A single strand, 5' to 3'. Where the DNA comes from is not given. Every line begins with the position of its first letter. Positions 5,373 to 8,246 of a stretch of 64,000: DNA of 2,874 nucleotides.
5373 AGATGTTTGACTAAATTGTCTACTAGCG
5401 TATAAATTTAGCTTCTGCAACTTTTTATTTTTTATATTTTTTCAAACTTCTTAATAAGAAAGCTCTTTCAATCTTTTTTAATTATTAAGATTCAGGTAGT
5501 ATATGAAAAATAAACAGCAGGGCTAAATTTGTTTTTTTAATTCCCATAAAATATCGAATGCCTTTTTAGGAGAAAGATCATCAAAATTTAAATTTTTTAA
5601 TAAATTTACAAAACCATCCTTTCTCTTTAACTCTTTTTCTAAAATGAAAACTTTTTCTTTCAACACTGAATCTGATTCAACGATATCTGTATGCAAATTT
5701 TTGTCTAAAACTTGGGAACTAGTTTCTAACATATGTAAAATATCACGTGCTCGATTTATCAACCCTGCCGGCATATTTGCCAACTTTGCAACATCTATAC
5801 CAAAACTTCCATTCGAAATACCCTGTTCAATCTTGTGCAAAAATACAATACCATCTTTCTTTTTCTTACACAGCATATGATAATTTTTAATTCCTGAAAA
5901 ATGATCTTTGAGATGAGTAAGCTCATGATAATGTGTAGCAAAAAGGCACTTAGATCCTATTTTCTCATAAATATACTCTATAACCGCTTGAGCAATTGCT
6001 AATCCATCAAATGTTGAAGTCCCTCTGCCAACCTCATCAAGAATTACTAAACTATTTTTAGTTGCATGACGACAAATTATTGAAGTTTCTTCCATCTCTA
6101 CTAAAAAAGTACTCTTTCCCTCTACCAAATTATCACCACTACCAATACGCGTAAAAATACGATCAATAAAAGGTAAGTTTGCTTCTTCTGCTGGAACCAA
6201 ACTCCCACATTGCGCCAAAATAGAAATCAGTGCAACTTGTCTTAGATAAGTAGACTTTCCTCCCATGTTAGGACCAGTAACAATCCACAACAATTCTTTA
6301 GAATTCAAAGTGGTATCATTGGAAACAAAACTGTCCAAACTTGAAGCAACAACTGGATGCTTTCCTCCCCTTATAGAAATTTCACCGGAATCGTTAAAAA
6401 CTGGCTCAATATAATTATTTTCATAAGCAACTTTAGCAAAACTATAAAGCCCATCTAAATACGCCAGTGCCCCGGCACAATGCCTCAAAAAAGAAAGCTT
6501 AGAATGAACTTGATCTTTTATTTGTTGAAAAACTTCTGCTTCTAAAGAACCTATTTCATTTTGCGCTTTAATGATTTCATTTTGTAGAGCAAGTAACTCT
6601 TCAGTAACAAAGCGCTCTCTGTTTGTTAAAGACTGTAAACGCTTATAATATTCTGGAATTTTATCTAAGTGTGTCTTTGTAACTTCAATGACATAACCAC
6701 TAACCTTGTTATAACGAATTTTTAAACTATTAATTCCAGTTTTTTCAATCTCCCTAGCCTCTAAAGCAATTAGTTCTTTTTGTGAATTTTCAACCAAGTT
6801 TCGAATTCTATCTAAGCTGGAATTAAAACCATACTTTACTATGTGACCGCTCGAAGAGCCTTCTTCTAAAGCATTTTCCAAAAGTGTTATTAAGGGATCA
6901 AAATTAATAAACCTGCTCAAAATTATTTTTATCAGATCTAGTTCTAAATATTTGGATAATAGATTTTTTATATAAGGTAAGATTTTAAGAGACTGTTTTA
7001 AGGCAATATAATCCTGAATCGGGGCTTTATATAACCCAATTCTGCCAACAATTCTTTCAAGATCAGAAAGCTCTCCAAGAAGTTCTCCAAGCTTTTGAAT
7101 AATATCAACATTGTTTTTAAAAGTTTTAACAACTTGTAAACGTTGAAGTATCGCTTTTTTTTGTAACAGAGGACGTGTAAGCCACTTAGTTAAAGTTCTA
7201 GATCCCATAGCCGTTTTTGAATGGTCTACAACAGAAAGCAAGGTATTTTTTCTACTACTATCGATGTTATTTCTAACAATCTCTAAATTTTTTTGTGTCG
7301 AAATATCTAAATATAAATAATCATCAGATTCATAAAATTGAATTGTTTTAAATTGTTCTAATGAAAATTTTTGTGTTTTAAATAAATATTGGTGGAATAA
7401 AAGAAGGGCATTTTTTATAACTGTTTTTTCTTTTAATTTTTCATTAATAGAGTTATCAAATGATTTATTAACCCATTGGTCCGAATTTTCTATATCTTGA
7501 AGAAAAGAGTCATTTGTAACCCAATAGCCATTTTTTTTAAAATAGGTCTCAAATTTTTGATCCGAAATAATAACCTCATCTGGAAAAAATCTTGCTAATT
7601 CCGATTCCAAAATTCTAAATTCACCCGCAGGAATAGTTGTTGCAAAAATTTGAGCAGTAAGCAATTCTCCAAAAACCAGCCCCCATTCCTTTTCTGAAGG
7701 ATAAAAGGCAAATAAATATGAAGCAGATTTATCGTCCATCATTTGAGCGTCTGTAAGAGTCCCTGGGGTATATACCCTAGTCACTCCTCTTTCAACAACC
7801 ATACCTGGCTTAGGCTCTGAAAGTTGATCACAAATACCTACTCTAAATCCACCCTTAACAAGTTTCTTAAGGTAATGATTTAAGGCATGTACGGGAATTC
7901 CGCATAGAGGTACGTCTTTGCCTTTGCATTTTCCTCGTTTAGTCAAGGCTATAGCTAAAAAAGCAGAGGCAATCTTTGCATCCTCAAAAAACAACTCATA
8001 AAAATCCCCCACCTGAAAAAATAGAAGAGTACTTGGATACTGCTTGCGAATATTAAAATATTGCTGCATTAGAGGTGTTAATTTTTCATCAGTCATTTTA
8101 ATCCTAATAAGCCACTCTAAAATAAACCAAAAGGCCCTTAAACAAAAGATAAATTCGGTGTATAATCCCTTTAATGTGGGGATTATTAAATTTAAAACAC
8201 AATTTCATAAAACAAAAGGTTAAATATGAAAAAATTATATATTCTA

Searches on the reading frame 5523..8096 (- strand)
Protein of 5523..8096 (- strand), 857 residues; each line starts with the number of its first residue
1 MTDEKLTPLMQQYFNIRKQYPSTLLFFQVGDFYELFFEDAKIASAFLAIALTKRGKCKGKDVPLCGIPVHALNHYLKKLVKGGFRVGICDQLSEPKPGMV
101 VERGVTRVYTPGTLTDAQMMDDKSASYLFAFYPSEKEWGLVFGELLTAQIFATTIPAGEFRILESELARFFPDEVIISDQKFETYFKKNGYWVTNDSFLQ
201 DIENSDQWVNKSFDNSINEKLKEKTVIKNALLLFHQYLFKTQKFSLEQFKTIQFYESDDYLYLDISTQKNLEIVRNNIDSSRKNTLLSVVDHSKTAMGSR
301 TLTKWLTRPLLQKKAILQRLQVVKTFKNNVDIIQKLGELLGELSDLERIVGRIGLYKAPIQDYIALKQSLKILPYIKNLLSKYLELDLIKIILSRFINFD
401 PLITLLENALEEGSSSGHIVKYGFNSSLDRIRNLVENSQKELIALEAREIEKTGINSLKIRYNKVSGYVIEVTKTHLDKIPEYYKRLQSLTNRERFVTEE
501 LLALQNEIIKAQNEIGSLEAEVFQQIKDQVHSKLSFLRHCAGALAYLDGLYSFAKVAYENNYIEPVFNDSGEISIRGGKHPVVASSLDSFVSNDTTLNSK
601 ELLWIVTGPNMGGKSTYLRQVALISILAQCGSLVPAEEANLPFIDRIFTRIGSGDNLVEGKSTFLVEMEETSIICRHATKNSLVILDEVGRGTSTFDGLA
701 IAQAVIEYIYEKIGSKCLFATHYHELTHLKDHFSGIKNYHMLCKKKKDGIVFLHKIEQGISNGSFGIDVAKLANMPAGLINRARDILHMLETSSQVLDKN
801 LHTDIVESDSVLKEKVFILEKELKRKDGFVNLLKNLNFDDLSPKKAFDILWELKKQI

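Call 8: search_protein_families(library=pfam, proteins=[window:5523-8096:-])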
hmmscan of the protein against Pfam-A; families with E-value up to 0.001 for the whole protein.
window:5523-8096:- (857 aa): 5 families
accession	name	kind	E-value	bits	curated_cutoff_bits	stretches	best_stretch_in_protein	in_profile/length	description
PF00488.27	MutS_V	-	6.7e-81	271.2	30.2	1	604-791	1-188/188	MutS domain V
PF01624.25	MutS_I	-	1.7e-39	135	20.6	1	7-117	1-112/113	MutS domain I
PF05192.23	MutS_III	-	1.4e-37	130.4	34.1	1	266-554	1-194/194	MutS domain III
PF05190.23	MutS_IV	-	1.8e-24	86.3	22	1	423-513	1-91/92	MutS family domain IV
PF05188.22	MutS_II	-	3.9e-05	24.5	25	1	126-249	1-132/133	MutS domain II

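Call 20: find_related_loci(query=window:5523-8096:-, collection=genome_contigs, flank=10000)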
Query window:5523-8096:- (857 aa) in genome_contigs; peptide patterns used: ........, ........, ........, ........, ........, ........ (x = any residue, [..] = any of these).
163 stretches matched a pattern; 134 encode a relative of the query (tblastn E <= 1e-3); the best 80 are kept; 80 distinct loci.
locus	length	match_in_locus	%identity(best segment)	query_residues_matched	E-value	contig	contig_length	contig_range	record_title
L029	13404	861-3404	53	1-856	0e+0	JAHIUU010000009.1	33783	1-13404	MAG: Candidatus Dependentiae bacterium isolate MM_PC_MetaG.mb.36 MM_PC_MetaG.mb.36_k141_1498932, whole genome shotgun se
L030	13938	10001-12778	52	4-854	0e+0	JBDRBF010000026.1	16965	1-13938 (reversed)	MAG: bacterium isolate MEGAHIT-group-1.1042 k141_1998107, whole genome shotgun sequence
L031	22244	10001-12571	54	7-857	0e+0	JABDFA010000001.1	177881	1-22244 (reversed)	MAG: Candidatus Dependentiae bacterium isolate BWMinHeated_Nextera35_MAG3 3300020947.a:Ga0207103_10001, whole genome sho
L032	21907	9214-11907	52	4-855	0e+0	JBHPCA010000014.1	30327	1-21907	Candidatus Dependentiae bacterium isolate SAG AM-311-O15 NODE_14_length_30327_cov_28.017937, whole genome shotgun sequen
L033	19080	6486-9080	53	4-854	0e+0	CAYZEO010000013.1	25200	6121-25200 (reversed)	MAG TPA_asm: uncultured Pseudomonadota bacterium isolate binchicken_co334_1 genome assembly, contig: NODE_3252_length_25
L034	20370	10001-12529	53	3-855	0e+0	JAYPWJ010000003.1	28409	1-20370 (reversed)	MAG: bacterium isolate 139588_S189_metabat_bins_2.tsv.014 NODE_1680_length_28409_cov_3.873986, whole genome shotgun sequ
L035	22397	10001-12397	52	4-795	0e+0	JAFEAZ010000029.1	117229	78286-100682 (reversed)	Candidatus Dependentiae bacterium isolate SZAS-2 CK_MAG-9__29__length-117229, whole genome shotgun sequence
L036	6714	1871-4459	50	9-856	0e+0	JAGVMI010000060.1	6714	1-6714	MAG: Candidatus Babeliales bacterium isolate SW_49 c_000000153310, whole genome shotgun sequence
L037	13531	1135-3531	52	4-795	0e+0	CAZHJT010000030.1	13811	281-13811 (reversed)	MAG TPA_asm: uncultured Pseudomonadota bacterium isolate SRP170004_co1_148 genome assembly, contig: NODE_7023_length_138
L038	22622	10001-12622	48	7-855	0e+0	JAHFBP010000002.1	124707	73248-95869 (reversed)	MAG: bacterium isolate nzgw200 NODE_86_length_124708_cov_5.037187, whole genome shotgun sequence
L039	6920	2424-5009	49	1-855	0e+0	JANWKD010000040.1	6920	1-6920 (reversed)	MAG: Candidatus Babeliales bacterium isolate CRAIB_MAG84 c_000000060929, whole genome shotgun sequence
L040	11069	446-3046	48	4-857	0e+0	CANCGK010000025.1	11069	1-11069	MAG: bacterium isolate JR-MC-A-240519-91 genome assembly, contig: JR-MC-A-240519-C4882, whole genome shotgun sequence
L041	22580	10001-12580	48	6-855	0e+0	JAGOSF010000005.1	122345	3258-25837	Candidatus Babeliales bacterium isolate Gw_Eff_bin_310 Gw_Eff_158_length_122345_cov_49.619958, whole genome shotgun sequ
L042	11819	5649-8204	48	6-855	0e+0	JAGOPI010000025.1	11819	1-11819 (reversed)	Candidatus Babeliales bacterium isolate Gw_Bodden_bin_185 Gw_Bodden_7408_length_11819_cov_6.835272, whole genome shotgun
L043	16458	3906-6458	50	6-854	0e+0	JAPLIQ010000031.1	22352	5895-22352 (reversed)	MAG: Candidatus Dependentiae bacterium isolate LacPavin_0920_SED3_MAG_37_17 LacPavin_0920_SED3_scaffold_1246838, whole g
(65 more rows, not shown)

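Call 62: find_encoding_contigs(protein=window:5523-8096:-, flank=6000, max_places=10)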
Protein window:5523-8096:- (857 aa): 4 contigs read that carry it; 2 places shown.
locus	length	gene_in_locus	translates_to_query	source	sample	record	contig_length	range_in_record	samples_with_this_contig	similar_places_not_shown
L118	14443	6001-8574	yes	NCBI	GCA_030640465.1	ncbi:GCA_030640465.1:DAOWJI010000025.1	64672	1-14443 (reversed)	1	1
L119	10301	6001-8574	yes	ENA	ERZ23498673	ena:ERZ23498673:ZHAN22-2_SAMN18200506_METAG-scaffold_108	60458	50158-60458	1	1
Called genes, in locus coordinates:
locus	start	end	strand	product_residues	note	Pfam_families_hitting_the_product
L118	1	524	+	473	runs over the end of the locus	-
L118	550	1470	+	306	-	-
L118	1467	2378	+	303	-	-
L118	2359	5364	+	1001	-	-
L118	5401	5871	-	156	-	-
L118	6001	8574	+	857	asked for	PF01624:MutS_I, PF05188:MutS_II (faint), PF05192:MutS_III, PF05190:MutS_IV, PF00488:MutS_V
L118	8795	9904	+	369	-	PF02661:Fic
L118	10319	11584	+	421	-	PF12323:HTH_OrfB_IS605, PF01385:OrfB_IS605, PF07282:Cas12f1-like_TNB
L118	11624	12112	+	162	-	PF13606:Ank_3 (faint), PF12796:Ank_2, PF13857:Ank_5 (faint), PF00023:Ank (weak), PF13637:Ank_4, PF00023:Ank (weak)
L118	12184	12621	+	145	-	PF12796:Ank_2, PF13637:Ank_4, PF13857:Ank_5, PF00023:Ank, PF13606:Ank_3, PF13637:Ank_4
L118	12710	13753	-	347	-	PF00561:Abhydrolase_1, PF12697:Abhydrolase_6, PF12146:Hydrolase_4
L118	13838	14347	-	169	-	PF01725:Ham1p_like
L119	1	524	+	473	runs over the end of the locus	-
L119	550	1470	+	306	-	-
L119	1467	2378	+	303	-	-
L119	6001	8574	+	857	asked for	PF01624:MutS_I, PF05188:MutS_II (faint), PF05192:MutS_III, PF05190:MutS_IV, PF00488:MutS_V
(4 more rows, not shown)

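Call 63: find_homologous_proteins(query=window:5523-8096:-, max_evalue=1e-100)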
Query window:5523-8096:- (857 aa): 7592 proteins with E <= 1e-100 among 8000 candidates; the best 120 are listed.
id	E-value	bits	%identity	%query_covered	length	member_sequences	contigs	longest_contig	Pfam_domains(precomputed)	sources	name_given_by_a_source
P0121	0.0e+0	1912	100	100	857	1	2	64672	PF01624.26,PF05192.24,PF05188.24,PF05190.24,PF00488.28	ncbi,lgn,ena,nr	ncbi:DNA mismatch repair protein MutS [Candidatus Babeliales bacterium]|nr:DNA mismatch repair prote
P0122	0.0e+0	1261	67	100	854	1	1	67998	PF01624.26,PF05192.24,PF05188.24,PF05190.24,PF00488.28,PF27441.1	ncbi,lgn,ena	-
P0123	0.0e+0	1120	59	100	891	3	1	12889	PF01624.26,PF05192.24,PF05188.24,PF05190.24,PF00488.28,PF27441.1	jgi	-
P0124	0.0e+0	1115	59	100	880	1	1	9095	PF01624.26,PF05192.24,PF05188.24,PF05190.24,PF00488.28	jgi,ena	-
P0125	0.0e+0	1099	58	100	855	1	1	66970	PF01624.26,PF05192.24,PF05188.24,PF05190.24,PF00488.28,PF27441.1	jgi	jgi:DNA mismatch repair protein MutS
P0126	0.0e+0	1096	57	100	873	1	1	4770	PF01624.26,PF05192.24,PF05190.24,PF00488.28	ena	-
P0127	0.0e+0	1095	57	100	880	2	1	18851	PF01624.26,PF05192.24,PF05188.24,PF05190.24,PF00488.28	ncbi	-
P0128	0.0e+0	1094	57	100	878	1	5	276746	PF01624.26,PF05192.24,PF05188.24,PF05190.24,PF00488.28,PF27441.1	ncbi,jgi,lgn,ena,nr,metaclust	ncbi:TPA: DNA mismatch repair protein MutS [Candidatus Dependentiae bacterium]|nr:MAG: mismatch repa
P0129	0.0e+0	1088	57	100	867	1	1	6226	PF01624.26,PF05192.24,PF05188.24,PF05190.24,PF00488.28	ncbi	-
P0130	0.0e+0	1086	57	100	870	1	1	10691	PF01624.26,PF05192.24,PF05188.24,PF05190.24,PF00488.28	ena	-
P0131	0.0e+0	1084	58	100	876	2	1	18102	PF01624.26,PF05192.24,PF05190.24,PF00488.28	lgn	-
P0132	0.0e+0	1080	56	100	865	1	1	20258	PF01624.26,PF05192.24,PF05190.24,PF00488.28,PF27441.1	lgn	-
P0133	0.0e+0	1078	56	100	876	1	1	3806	PF01624.26,PF05192.24,PF05188.24,PF05190.24,PF00488.28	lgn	-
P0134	0.0e+0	1078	57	100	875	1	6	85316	PF01624.26,PF05192.24,PF05188.24,PF05190.24,PF00488.28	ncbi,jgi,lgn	jgi:DNA mismatch repair protein MutS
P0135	0.0e+0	1076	56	100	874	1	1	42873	PF01624.26,PF05192.24,PF05188.24,PF05190.24,PF00488.28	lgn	-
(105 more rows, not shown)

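Call 64: find_encoding_contigs(protein=P0122, flank=10000, max_places=3)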
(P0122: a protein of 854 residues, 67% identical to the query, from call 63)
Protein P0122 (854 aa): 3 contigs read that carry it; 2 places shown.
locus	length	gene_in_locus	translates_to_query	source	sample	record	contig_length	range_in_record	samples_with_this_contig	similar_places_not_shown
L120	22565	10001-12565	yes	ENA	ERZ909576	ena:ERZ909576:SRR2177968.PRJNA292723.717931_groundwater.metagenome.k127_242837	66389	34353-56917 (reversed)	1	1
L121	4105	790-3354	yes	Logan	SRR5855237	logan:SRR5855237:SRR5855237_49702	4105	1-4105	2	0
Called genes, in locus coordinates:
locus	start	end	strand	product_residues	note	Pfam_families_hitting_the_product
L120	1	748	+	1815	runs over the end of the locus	PF00400:WD40 (faint), PF12894:ANAPC4_WD40 (faint), PF23414:Beta-prop_EML_2 (faint), PF24807:WD40_CDC20-Fz (faint), PF24814:WD40_Prp19 (faint), PF25174:Beta-prop_THOC3 (weak)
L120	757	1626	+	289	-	-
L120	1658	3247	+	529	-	-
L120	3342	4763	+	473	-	-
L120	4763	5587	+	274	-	-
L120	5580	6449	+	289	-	-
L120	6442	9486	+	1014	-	-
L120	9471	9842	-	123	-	-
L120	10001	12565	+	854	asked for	PF01624:MutS_I, PF05188:MutS_II (faint), PF05192:MutS_III, PF05190:MutS_IV, PF00488:MutS_V, PF27441:MutS_C (weak)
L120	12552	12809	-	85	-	PF02798:GST_N (faint), PF00462:Glutaredoxin, PF13417:GST_N_3, PF13409:GST_N_2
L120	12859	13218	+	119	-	PF13637:Ank_4 (faint), PF13857:Ank_5 (faint), PF00023:Ank (weak), PF13606:Ank_3 (faint), PF12796:Ank_2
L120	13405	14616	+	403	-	PF12323:HTH_OrfB_IS605, PF01385:OrfB_IS605, PF07282:Cas12f1-like_TNB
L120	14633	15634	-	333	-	PF00268:Ribonuc_red_sm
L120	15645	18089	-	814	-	PF03477:ATP-cone (weak), PF00317:Ribonuc_red_lgN, PF02867:Ribonuc_red_lgC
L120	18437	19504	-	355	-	PF00561:Abhydrolase_1, PF12146:Hydrolase_4, PF12697:Abhydrolase_6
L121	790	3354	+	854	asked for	PF01624:MutS_I, PF05188:MutS_II (faint), PF05192:MutS_III, PF05190:MutS_IV, PF00488:MutS_V, PF27441:MutS_C (weak)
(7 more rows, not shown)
